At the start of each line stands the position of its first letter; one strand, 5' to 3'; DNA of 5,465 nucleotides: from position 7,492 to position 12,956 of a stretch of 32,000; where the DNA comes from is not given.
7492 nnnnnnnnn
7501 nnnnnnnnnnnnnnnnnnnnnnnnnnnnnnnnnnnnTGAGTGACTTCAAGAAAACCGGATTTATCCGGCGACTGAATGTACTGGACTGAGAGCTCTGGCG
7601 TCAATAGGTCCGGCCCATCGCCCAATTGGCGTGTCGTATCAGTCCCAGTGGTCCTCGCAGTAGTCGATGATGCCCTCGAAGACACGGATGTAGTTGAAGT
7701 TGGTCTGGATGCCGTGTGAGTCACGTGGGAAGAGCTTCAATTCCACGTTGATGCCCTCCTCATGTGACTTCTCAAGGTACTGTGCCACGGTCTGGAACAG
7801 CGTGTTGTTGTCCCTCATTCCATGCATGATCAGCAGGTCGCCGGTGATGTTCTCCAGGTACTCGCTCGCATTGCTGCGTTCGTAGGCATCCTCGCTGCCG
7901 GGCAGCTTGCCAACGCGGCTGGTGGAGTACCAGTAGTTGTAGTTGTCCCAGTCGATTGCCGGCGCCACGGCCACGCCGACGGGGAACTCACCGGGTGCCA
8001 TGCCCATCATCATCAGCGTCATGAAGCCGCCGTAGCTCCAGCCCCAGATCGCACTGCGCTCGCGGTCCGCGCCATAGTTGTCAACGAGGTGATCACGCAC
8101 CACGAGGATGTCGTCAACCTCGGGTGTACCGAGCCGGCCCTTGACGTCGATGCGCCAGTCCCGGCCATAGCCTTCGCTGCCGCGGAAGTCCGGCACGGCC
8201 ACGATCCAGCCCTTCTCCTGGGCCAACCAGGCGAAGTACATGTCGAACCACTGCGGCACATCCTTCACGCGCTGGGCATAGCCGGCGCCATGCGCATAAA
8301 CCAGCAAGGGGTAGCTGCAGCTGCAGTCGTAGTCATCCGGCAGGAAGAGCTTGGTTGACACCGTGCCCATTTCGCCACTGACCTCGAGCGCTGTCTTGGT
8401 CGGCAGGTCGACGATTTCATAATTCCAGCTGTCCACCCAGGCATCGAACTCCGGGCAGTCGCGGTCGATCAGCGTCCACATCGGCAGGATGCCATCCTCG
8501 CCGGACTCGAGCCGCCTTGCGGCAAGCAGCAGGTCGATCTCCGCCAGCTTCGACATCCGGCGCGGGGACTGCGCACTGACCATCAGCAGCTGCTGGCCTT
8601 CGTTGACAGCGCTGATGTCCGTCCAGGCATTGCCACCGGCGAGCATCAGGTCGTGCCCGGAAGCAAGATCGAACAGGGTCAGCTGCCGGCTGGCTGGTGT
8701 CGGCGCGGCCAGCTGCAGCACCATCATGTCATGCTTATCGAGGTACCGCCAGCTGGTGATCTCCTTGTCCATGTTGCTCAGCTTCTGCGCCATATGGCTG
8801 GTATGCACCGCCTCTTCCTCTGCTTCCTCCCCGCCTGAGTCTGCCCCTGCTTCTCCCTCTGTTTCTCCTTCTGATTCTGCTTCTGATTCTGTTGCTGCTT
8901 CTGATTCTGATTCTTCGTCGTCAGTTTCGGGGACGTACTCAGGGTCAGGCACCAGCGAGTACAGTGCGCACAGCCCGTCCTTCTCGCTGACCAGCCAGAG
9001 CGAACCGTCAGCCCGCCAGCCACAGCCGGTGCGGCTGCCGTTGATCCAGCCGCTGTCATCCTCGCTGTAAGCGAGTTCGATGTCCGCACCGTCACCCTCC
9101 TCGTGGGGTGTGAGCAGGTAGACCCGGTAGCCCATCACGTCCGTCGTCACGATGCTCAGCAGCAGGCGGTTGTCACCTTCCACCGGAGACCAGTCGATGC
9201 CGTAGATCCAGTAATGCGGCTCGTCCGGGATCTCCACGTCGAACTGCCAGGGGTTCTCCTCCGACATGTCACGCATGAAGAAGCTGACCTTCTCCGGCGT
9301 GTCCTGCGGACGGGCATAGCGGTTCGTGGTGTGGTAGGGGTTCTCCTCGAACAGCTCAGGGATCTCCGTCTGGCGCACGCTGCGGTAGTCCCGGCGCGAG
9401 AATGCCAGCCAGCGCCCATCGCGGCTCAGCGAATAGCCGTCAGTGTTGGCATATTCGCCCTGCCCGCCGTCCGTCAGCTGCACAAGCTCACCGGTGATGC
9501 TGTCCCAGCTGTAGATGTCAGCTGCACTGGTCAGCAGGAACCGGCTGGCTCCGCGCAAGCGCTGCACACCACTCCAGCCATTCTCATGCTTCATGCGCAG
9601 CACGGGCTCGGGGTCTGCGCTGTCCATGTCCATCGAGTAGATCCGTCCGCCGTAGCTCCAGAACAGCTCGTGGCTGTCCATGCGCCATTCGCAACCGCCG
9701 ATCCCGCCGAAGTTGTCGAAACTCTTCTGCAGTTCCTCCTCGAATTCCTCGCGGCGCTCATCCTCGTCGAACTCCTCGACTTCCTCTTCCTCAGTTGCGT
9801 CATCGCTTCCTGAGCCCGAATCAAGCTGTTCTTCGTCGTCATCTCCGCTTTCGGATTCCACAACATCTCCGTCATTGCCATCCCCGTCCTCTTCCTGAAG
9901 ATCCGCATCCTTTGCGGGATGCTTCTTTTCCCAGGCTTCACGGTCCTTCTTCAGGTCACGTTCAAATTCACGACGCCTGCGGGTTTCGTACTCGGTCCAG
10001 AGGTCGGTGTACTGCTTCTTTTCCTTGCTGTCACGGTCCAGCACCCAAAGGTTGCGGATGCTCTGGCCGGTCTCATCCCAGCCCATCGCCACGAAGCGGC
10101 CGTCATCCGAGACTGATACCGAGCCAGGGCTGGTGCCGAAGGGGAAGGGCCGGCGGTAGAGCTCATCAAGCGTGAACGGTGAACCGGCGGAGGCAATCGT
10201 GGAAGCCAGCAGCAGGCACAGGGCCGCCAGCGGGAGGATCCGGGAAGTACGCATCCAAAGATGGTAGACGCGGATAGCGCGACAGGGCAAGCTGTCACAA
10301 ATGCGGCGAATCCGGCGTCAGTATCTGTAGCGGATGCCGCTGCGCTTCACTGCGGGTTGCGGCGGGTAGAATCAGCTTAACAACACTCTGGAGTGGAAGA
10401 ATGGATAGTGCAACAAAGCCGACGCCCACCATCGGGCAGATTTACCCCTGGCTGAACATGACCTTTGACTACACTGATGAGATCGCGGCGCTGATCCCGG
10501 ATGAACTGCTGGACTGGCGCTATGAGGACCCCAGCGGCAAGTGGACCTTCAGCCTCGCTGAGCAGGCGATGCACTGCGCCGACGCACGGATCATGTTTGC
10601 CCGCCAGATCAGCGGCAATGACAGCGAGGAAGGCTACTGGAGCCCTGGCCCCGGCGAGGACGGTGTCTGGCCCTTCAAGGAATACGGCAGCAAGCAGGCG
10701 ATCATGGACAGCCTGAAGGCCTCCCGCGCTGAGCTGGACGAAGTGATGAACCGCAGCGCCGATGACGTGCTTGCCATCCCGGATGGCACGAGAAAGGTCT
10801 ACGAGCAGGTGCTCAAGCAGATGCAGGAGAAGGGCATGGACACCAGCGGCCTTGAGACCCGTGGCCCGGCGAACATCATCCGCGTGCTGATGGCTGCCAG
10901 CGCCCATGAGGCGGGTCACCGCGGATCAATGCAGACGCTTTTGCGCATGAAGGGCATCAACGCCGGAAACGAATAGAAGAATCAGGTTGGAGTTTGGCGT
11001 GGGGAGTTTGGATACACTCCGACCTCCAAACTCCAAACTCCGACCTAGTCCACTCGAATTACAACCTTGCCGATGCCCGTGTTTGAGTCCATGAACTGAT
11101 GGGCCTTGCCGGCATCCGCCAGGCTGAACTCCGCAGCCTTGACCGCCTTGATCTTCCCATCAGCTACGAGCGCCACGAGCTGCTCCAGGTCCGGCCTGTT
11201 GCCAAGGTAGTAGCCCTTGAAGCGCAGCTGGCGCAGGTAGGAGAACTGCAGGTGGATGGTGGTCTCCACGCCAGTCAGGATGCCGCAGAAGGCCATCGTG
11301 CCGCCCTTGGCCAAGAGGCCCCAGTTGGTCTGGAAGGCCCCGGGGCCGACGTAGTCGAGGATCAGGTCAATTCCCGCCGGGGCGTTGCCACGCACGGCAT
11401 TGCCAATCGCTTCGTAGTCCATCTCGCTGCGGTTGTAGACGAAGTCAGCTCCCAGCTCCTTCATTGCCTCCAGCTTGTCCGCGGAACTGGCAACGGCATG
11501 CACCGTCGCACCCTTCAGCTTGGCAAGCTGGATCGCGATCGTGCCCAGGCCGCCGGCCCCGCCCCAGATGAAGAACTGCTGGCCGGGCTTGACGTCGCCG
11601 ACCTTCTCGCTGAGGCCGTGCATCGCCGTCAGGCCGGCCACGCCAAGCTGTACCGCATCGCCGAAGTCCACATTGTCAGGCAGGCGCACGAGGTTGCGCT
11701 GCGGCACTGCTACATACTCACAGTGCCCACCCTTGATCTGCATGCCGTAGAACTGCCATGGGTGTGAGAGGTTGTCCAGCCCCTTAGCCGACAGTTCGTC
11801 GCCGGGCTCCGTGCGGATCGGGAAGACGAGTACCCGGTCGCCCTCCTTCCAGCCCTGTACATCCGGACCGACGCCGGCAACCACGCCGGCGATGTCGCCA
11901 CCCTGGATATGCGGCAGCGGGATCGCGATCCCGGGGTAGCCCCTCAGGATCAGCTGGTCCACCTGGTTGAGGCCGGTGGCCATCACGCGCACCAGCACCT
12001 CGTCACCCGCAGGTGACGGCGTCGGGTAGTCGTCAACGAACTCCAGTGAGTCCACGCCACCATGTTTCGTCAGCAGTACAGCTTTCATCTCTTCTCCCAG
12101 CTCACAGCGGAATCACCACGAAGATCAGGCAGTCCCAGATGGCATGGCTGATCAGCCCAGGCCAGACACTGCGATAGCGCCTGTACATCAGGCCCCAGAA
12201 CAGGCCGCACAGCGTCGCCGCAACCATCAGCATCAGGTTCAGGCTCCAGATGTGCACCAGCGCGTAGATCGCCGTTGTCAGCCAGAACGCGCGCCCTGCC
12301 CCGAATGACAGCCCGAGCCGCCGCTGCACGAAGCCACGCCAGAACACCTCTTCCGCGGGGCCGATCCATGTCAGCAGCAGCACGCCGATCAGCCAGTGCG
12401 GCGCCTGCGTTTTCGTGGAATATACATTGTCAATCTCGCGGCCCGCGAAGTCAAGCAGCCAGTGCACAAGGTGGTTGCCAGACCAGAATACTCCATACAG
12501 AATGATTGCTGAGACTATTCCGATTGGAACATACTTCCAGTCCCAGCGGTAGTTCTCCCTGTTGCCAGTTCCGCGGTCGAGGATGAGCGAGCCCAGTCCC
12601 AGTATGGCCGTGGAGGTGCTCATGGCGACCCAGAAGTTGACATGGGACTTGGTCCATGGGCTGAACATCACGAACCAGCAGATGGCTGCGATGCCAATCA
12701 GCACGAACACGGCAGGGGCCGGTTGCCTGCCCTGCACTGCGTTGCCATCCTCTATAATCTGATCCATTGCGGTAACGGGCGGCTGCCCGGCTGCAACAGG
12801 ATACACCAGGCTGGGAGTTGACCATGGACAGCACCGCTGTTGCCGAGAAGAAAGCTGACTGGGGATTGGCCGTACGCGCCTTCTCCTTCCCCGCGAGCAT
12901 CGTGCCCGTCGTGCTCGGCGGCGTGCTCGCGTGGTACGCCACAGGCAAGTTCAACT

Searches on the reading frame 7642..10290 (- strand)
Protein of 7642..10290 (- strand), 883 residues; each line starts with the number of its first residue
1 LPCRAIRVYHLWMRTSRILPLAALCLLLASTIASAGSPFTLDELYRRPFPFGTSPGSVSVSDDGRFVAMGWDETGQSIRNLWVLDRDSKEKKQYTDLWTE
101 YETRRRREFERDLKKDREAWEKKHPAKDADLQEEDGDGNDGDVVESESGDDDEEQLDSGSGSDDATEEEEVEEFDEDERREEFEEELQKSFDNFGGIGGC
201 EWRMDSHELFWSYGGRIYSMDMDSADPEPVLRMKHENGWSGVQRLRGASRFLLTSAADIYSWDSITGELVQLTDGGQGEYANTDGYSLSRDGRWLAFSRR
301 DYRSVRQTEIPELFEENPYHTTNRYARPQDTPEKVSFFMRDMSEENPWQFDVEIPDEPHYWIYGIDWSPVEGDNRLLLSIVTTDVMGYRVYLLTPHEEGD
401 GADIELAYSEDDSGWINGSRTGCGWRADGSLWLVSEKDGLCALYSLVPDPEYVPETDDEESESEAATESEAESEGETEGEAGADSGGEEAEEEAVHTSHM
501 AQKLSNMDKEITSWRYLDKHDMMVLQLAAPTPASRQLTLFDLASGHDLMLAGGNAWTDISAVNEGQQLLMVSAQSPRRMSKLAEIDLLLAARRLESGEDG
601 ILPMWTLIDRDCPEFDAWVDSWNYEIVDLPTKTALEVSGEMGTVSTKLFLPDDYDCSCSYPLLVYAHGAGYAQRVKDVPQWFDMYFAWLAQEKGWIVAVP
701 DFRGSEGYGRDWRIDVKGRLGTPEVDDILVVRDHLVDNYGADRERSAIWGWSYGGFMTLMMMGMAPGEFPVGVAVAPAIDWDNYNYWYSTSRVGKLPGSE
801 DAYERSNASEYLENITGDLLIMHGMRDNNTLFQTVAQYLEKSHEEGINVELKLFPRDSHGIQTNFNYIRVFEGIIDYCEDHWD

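Call 12: search_protein_families(library=pfam, proteins=[window:7642-10290:-], max_evalue=0.001)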
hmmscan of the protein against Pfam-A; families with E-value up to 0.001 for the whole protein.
window:7642-10290:- (883 aa): 6 families
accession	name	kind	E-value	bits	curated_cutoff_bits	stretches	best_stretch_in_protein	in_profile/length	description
PF00326.27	Peptidase_S9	-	4.2e-44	151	22.6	1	682-880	3-208/213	Prolyl oligopeptidase family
PF00930.27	DPPIV_N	-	9.8e-11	41.4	22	1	255-445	61-264/354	Dipeptidyl peptidase IV (DPP IV) N-terminal region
PF12697.13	Abhydrolase_6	-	7.3e-07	30.5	26.3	1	663-783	1-100/217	Alpha/beta hydrolase family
PF20434.5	BD-FAE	-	0.00021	21.3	26.8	0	659-761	12-106/215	BD-FAE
PF02129.25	Peptidase_S15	-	0.00032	20.9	23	0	673-789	30-139/262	X-Pro dipeptidyl-peptidase (S15 family)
PF00756.26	Esterase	-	0.00037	20.8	22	0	647-782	11-153/251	Putative esterase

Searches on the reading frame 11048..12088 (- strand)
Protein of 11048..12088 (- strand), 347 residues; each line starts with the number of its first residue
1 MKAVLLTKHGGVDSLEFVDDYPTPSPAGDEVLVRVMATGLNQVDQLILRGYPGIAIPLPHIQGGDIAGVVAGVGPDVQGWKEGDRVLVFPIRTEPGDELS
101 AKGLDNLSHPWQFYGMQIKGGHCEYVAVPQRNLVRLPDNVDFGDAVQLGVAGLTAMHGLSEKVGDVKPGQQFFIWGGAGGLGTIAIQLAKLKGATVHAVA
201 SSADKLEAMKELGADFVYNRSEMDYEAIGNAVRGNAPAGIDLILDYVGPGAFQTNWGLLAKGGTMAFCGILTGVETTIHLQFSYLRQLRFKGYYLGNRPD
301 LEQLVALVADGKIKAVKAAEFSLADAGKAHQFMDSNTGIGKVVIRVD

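Call 12: search_protein_families(library=pfam, proteins=[window:11048-12088:-], max_evalue=0.001)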
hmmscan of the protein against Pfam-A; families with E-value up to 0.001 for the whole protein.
window:11048-12088:- (347 aa): 3 families
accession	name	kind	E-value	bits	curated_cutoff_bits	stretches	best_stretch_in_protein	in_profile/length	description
PF00107.32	ADH_zinc_N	-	5e-26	91.6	31.8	1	180-309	1-128/129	Zinc-binding dehydrogenase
PF08240.17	ADH_N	-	2.9e-21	76.1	23.5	1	29-138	3-104/104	Alcohol dehydrogenase GroES-like domain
PF13602.12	ADH_zinc_N_2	-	2.1e-17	64.8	27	1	212-344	1-134/134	Zinc-binding dehydrogenase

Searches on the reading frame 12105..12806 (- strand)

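Call 12: search_protein_families(library=pfam, proteins=[window:12105-12806:-], max_evalue=0.001)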
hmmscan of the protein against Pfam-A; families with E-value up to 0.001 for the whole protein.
window:12105-12806:- (234 aa): 1 family
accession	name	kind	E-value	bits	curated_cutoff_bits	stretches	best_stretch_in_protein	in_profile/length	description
PF02517.21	Rce1-like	-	3.5e-17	62.9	22.4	1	138-226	5-92/93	Type II CAAX prenyl endopeptidase Rce1-like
